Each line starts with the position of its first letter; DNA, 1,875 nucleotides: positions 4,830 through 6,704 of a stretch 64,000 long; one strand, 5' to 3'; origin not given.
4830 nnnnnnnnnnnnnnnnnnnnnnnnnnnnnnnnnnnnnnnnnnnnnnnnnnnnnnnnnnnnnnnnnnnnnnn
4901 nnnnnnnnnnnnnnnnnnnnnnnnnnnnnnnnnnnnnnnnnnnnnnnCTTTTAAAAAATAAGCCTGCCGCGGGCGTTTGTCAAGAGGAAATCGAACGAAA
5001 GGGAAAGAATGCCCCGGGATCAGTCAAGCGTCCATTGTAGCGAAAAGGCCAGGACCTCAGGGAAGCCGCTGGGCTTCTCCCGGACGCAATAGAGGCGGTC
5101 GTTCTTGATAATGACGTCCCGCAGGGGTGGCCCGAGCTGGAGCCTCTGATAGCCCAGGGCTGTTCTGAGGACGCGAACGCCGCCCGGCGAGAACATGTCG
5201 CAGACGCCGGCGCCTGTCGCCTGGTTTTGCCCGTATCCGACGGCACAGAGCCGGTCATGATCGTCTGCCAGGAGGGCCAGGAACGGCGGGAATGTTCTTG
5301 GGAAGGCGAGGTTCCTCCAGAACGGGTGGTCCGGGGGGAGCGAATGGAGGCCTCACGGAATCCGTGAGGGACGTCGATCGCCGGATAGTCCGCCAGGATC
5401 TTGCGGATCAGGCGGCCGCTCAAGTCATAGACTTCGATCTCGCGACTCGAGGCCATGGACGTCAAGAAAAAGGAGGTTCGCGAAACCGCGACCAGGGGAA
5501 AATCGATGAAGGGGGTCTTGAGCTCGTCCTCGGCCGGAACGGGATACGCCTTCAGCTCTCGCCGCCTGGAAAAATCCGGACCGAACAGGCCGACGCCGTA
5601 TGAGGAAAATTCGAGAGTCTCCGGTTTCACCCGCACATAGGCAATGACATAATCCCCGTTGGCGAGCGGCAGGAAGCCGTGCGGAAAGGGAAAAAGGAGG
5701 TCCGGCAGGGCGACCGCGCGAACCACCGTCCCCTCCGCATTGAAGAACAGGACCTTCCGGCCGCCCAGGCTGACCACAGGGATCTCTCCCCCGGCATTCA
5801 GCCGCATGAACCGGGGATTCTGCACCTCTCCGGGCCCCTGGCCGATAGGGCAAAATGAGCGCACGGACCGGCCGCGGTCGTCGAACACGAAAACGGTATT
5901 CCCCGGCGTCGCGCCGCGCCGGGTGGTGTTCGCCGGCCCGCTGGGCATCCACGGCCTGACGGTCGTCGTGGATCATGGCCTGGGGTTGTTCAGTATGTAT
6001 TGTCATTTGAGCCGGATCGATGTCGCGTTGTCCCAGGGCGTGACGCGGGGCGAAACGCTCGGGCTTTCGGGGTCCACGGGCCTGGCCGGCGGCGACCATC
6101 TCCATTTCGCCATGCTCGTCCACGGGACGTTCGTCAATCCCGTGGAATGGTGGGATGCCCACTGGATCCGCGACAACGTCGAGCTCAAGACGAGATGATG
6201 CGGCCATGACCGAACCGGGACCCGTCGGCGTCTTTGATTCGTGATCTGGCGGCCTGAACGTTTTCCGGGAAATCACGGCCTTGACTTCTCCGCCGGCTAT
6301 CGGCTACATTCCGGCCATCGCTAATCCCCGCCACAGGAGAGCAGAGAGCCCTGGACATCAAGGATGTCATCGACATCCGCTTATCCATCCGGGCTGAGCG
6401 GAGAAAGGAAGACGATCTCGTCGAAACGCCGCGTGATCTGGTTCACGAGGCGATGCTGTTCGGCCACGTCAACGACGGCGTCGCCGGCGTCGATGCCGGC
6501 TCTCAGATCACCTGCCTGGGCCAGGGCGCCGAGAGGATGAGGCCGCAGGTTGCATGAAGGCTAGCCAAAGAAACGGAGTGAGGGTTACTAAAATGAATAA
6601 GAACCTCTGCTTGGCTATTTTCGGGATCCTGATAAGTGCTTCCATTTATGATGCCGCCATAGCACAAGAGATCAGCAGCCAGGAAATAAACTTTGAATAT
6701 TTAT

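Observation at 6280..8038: Gene-sized low-GC insertion (S41 peptidase) bracketed by a duplicated promoter and 5'-gene segment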

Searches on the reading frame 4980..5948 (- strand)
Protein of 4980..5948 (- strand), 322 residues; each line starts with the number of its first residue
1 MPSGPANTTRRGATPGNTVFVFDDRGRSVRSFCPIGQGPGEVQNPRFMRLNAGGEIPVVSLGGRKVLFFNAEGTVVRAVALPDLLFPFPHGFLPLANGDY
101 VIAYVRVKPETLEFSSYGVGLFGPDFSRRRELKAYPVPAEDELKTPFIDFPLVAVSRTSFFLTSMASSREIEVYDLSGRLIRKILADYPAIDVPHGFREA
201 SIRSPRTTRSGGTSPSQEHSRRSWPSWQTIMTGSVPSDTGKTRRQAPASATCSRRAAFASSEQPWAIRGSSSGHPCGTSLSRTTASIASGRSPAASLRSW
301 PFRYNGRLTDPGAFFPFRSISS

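Call 9: search_protein_families(library=pfam, proteins=[window:4980-5948:-], max_evalue=0.1)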
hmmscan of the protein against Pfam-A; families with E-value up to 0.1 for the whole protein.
window:4980-5948:- (322 aa): 2 families
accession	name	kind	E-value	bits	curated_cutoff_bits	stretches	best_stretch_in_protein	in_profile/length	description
PF17170.10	DUF5128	-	9.3e-05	22.2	22.9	1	17-100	64-145/321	6-bladed beta-propeller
PF15869.11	TolB_like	-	0.03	14.1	29.2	0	168-187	266-285/296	TolB-like 6-blade propeller-like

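Call 10: search_protein_families(library=ncbifam, proteins=[window:4980-5948:-], max_evalue=0.1)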
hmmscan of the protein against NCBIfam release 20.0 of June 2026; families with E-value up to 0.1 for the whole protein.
window:4980-5948:- (322 aa): 0 families

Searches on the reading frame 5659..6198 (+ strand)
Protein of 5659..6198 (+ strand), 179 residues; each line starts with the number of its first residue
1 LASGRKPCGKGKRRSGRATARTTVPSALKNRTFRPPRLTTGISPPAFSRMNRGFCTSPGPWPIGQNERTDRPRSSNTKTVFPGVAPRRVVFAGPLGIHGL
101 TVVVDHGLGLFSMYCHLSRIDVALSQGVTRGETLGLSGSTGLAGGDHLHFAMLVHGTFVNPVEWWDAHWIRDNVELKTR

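Call 9: search_protein_families(library=pfam, proteins=[window:5659-6198:+], max_evalue=0.1)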
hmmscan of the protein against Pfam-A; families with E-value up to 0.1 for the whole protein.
window:5659-6198:+ (179 aa): 1 family
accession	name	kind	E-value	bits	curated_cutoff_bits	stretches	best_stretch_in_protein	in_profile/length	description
PF01551.29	Peptidase_M23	-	1.4e-17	64.1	28.7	1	87-161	22-96/96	Peptidase family M23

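Call 10: search_protein_families(library=ncbifam, proteins=[window:5659-6198:+], max_evalue=0.1)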
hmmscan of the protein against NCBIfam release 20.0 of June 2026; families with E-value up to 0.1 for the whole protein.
window:5659-6198:+ (179 aa): 13 families
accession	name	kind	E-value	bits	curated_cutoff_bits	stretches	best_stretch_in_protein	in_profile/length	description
NF052529.1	PG_M23_Pgp6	exception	4.2e-28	98.2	600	1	87-175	354-442/452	peptidoglycan metallopeptidase Pgp6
NF052530.1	Heli_ShapePgp3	exception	3.2e-20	72.4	300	1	98-164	197-263/270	peptidoglycan metallopeptidase Pgp3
NF053825.1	PdgNdpepShyA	equivalog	1.8e-12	46.7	700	1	99-162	327-390/425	peptidoglycan DD-endopeptidase ShyA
NF008652.0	PRK11649.1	equivalog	1.6e-11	43.6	341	1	88-162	333-407/439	murein DD-endopeptidase MepM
NF050804.1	CellDivDipMCaul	equivalog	9.2e-10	37.9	900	1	85-153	545-614/634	cell division endopeptidase DipM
NF008644.1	PRK11637.1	equivalog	1.7e-08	33.9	270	1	83-164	301-382/385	murein hydrolase activator EnvC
NF053824.1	PdgNdpepShyC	equivalog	3.3e-08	32.9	700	1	99-161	327-389/429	peptidoglycan DD-endopeptidase ShyC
NF041208.1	celldiv_DipM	equivalog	4.1e-08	32.9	740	1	89-164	340-416/419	cell division endopeptidase DipM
NF052336.1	PdgHdaseHSB100310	equivalog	2.6e-07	30.3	500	1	96-156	85-145/316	peptidoglycan hydrolase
NF053738.1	S2SprSpoIIQBc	equivalog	1.4e-05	24.9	250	1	97-166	153-224/232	stage II sporulation protein SpoIIQ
NF008123.1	PRK10871.1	equivalog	0.00012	21.6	311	1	84-164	281-361/365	murein hydrolase activator NlpD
NF040883.1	amid_act_ActS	equivalog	0.0012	18.2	375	1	85-164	153-232/242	amidase activator ActS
NF047755.1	LIC_10271_M23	exception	0.056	13.2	180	1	101-136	150-185/207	LIC_10271 family cell wall hydrolase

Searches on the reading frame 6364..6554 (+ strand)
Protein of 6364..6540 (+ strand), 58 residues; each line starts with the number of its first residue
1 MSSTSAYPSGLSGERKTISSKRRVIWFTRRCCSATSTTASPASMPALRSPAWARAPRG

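Call 9: search_protein_families(library=pfam, proteins=[window:6364-6540:+], max_evalue=0.1)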
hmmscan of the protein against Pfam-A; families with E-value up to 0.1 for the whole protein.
window:6364-6540:+ (58 aa): 0 families

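Call 38: search_protein_families(library=pfam, proteins=[window:6390-6554:+], max_evalue=10)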
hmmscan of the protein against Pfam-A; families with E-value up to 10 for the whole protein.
seq(55 aa): 0 families

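Call 51: find_homologous_proteins(query=window:6384-6539:+, max_evalue=1)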
Query seq(52 aa): no candidate shares three 5-residue words with the query. No homologue found.
